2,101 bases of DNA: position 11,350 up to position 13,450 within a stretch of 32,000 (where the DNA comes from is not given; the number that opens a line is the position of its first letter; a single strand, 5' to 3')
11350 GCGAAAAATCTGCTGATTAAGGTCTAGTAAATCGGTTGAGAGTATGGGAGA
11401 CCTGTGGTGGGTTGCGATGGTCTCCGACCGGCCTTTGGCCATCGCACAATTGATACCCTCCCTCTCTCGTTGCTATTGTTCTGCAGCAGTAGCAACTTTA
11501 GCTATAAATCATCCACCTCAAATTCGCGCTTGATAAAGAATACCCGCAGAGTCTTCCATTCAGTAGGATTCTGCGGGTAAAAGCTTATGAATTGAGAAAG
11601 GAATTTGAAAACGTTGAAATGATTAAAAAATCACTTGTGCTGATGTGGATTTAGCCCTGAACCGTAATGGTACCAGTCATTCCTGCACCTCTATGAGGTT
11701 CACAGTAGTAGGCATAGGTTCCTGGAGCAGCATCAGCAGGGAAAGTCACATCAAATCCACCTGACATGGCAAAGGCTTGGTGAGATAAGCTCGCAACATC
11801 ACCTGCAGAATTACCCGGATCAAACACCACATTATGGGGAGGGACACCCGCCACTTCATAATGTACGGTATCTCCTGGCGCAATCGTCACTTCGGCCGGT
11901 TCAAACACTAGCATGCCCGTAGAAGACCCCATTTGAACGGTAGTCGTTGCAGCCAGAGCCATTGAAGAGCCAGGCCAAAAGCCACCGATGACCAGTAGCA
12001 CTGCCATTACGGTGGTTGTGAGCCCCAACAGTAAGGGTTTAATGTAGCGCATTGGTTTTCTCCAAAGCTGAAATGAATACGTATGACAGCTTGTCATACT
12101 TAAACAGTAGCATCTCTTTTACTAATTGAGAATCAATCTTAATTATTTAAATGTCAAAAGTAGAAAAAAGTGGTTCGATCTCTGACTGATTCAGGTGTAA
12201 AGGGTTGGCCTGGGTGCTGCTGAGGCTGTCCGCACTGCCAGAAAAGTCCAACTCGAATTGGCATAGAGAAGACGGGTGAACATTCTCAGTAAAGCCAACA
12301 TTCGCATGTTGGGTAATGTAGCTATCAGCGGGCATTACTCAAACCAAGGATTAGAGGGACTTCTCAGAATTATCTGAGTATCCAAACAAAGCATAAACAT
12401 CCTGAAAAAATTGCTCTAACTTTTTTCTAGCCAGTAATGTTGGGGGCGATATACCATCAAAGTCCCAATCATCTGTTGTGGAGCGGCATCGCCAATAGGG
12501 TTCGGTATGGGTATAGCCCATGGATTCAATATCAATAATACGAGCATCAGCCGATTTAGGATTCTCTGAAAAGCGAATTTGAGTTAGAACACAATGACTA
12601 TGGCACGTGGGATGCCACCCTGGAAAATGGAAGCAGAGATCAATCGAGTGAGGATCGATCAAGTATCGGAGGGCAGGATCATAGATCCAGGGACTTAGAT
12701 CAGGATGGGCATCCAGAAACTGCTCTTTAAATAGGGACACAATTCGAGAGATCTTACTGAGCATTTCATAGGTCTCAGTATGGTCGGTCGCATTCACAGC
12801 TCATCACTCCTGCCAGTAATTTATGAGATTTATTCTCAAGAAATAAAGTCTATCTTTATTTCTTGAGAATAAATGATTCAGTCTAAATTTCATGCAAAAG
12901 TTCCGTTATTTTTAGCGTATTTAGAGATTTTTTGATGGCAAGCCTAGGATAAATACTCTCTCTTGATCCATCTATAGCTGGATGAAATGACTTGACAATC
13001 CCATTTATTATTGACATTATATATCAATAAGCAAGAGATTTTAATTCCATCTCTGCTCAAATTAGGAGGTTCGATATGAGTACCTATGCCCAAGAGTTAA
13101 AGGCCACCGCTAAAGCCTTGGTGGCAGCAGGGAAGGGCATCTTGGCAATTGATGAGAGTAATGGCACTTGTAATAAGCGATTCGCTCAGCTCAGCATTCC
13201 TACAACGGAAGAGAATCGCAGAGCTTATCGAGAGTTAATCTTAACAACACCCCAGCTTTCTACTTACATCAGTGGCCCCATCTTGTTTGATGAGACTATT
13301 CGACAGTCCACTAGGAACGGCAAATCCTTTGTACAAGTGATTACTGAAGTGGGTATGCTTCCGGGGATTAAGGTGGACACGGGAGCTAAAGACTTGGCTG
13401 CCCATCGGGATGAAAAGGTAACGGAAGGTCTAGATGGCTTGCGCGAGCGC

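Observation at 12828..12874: Perfect 21-bp palindrome (47-bp element) in the divergent promoter between the Cys/His orphan-petE unit and class I aldolase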

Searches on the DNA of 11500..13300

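Call 42: search_rna_families(source=window, start=11500, end=13300, threshold=evalue, max_evalue=1)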
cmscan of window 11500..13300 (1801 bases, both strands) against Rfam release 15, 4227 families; matches with E-value up to 1: 7.
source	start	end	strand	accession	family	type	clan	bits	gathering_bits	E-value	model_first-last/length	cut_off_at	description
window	12821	12881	+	RF00694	mir-137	Gene; miRNA;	CL00092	26.5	56.7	0.0092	1-72/72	no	mir-137 microRNA precursor family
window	12830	12874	+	RF03601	MIR7993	Gene; miRNA;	-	26.1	100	0.056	1-138/138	no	MIR7993 microRNA precursor family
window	12831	12871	-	RF00694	mir-137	Gene; miRNA;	CL00092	25.3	56.7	0.019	13-60/72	no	mir-137 microRNA precursor family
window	12830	12872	-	RF03789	MIR5269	Gene; miRNA;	-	22.4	60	0.45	1-80/80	no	MIR5269 microRNA precursor family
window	12830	12876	+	RF00681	mir-198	Gene; miRNA;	-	21.9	70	0.25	1-62/62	no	mir-198 microRNA precursor family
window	12828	12874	-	RF03640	mir-3747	Gene; miRNA;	-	21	63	0.41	12-58/67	no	mir-3747 microRNA precursor family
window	12830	12872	-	RF04128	MIR8562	Gene; miRNA;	-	20.5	211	0.59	1-242/242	no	MIR8562 microRNA precursor family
